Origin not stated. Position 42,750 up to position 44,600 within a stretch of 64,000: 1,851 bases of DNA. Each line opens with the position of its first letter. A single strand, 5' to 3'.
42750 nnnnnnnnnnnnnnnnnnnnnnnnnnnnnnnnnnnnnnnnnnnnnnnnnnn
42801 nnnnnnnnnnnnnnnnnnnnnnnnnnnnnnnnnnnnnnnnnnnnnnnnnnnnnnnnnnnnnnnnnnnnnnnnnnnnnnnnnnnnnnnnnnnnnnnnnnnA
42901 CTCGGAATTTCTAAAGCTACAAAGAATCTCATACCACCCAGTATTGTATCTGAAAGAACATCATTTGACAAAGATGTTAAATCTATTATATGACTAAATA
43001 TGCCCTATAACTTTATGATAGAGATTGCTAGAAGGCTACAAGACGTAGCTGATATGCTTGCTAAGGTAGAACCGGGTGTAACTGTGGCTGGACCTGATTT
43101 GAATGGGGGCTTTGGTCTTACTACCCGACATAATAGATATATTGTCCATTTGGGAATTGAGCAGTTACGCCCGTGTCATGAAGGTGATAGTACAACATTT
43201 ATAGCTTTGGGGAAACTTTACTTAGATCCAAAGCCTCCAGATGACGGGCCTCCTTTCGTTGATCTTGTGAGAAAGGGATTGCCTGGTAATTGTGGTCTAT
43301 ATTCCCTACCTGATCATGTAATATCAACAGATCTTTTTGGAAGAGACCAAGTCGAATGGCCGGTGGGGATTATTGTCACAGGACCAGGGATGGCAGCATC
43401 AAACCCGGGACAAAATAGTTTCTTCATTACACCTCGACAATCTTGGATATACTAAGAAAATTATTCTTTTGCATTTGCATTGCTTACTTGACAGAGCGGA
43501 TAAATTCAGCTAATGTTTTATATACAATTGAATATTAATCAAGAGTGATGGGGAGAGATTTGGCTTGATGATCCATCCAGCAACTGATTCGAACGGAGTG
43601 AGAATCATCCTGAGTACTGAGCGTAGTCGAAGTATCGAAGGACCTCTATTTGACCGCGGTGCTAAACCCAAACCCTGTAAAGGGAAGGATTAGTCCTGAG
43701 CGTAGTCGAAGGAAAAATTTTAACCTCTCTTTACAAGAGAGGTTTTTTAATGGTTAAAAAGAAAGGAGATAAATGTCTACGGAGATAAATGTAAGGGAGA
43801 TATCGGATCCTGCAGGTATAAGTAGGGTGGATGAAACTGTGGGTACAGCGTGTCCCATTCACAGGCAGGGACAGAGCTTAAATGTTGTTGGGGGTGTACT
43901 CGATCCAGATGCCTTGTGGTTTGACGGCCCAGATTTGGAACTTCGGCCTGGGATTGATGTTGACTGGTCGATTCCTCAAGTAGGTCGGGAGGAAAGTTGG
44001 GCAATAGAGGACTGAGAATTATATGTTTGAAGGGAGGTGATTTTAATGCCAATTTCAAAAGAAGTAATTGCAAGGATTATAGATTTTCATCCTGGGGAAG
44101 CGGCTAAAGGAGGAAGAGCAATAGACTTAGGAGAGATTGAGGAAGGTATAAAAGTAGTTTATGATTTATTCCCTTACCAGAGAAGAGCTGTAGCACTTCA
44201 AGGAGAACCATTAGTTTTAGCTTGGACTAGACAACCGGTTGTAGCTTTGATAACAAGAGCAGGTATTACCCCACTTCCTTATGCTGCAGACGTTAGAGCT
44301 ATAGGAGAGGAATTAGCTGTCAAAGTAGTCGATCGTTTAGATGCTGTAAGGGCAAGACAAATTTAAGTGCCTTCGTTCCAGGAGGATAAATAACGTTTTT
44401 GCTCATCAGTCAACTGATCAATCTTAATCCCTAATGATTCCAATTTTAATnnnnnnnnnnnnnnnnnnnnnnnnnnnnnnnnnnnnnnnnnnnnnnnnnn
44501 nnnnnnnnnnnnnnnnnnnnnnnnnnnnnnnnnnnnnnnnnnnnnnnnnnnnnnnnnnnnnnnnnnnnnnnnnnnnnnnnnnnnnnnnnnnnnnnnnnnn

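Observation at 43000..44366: GC-rich three-gene islet with a terminator hairpin placed between a repeat-containing leader and the RBS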

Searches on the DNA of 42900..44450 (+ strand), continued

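Call 52: search_rna_families(sources=[L133, L134, L135, L008, L010, L007], threshold=evalue, max_evalue=1)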
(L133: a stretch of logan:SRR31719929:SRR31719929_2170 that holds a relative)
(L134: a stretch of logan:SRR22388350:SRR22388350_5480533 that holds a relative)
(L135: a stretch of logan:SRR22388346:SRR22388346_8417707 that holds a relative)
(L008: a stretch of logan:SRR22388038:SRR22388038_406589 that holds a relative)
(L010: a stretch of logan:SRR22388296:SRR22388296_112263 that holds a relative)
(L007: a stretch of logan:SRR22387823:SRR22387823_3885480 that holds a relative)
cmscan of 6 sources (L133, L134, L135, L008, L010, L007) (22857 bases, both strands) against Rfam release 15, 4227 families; matches with E-value up to 1: 5.
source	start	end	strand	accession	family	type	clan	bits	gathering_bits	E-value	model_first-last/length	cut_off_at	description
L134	2819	2914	+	RF00162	SAM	Cis-reg; riboswitch;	CL00012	36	44.4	7.4e-05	1-108/108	no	SAM riboswitch aptamer (S box leader)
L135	2819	2914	+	RF00162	SAM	Cis-reg; riboswitch;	CL00012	36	44.4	7.4e-05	1-108/108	no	SAM riboswitch aptamer (S box leader)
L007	72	232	+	RF00162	SAM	Cis-reg; riboswitch;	CL00012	27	44.4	0.03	1-108/108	no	SAM riboswitch aptamer (S box leader)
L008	666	848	+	RF00162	SAM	Cis-reg; riboswitch;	CL00012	23.3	44.4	0.36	1-108/108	no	SAM riboswitch aptamer (S box leader)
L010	2068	2202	+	RF00162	SAM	Cis-reg; riboswitch;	CL00012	22.4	44.4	0.67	1-108/108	no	SAM riboswitch aptamer (S box leader)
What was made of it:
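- L134/L135, 36 bits; L007, 27; L008, 23.3; L010, 22.4 (call 52)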

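Call 90: search_rna_families(sources=[L138, L139, L140, L136, L137], threshold=evalue, max_evalue=1, show_alignments=2)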
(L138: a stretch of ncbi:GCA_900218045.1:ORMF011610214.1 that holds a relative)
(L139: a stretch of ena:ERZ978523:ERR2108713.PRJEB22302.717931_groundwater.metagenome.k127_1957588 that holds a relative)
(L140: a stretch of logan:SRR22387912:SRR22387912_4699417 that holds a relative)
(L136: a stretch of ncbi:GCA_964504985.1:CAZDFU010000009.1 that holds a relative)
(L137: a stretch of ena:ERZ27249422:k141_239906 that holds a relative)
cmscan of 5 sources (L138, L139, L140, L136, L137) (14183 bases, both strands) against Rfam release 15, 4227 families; matches with E-value up to 1: 3.
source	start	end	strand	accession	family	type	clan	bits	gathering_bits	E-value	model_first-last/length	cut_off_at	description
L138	1576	1682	+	RF00162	SAM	Cis-reg; riboswitch;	CL00012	46.4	44.4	4.2e-08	1-108/108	no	SAM riboswitch aptamer (S box leader)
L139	1415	1521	+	RF00162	SAM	Cis-reg; riboswitch;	CL00012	46.4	44.4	4.2e-08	1-108/108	no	SAM riboswitch aptamer (S box leader)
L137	1402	1551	+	RF00162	SAM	Cis-reg; riboswitch;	CL00012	34.1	44.4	0.00016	1-108/108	no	SAM riboswitch aptamer (S box leader)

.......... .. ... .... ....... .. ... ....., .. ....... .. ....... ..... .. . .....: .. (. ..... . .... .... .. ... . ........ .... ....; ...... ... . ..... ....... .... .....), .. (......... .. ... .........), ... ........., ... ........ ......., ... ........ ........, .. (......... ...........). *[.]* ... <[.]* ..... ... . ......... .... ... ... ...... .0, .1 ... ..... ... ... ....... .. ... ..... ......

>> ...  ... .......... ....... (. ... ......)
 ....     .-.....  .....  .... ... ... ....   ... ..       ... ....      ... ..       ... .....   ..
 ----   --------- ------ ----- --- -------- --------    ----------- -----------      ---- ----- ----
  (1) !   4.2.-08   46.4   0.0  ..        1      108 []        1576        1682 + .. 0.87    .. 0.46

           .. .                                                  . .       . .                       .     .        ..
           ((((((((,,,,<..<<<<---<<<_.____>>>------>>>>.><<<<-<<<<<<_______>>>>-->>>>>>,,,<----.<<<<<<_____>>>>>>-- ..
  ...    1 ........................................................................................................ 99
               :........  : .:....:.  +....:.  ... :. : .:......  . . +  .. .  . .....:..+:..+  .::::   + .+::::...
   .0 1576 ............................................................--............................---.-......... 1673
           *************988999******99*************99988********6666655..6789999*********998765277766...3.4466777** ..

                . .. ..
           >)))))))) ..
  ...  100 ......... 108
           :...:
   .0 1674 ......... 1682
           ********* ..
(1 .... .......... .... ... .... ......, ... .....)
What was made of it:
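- On SAM-I riboswitch (RF00162): An insertion-free orthologue upstream of a member of the same gene family scores 46.4 bits (call 90).
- L137, 34.1; L138/L139, 46.4, above the 44.4-bit gathering score and without insertions (call 90)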

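Call 101: search_rna_families(sources=[L141, L142, L140], threshold=evalue, max_evalue=1)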
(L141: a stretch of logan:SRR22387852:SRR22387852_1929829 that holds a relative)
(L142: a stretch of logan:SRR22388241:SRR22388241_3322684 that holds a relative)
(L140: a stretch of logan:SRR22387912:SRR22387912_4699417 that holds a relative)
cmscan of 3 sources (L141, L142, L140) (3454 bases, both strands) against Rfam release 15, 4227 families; matches with E-value up to 1: 3.
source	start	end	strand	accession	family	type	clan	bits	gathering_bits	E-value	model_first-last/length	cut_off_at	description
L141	35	114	+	RF00515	PyrR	Cis-reg;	-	29.1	54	0.33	1-115/115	no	PyrR binding site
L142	28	107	+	RF00515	PyrR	Cis-reg;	-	29.1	54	0.33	1-115/115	no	PyrR binding site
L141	1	63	+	RF00162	SAM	Cis-reg; riboswitch;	CL00012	24.6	44.4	0.023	41-108/108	5'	SAM riboswitch aptamer (S box leader)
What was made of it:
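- L141, 24.6 bits, cut by the contig end (call 101)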
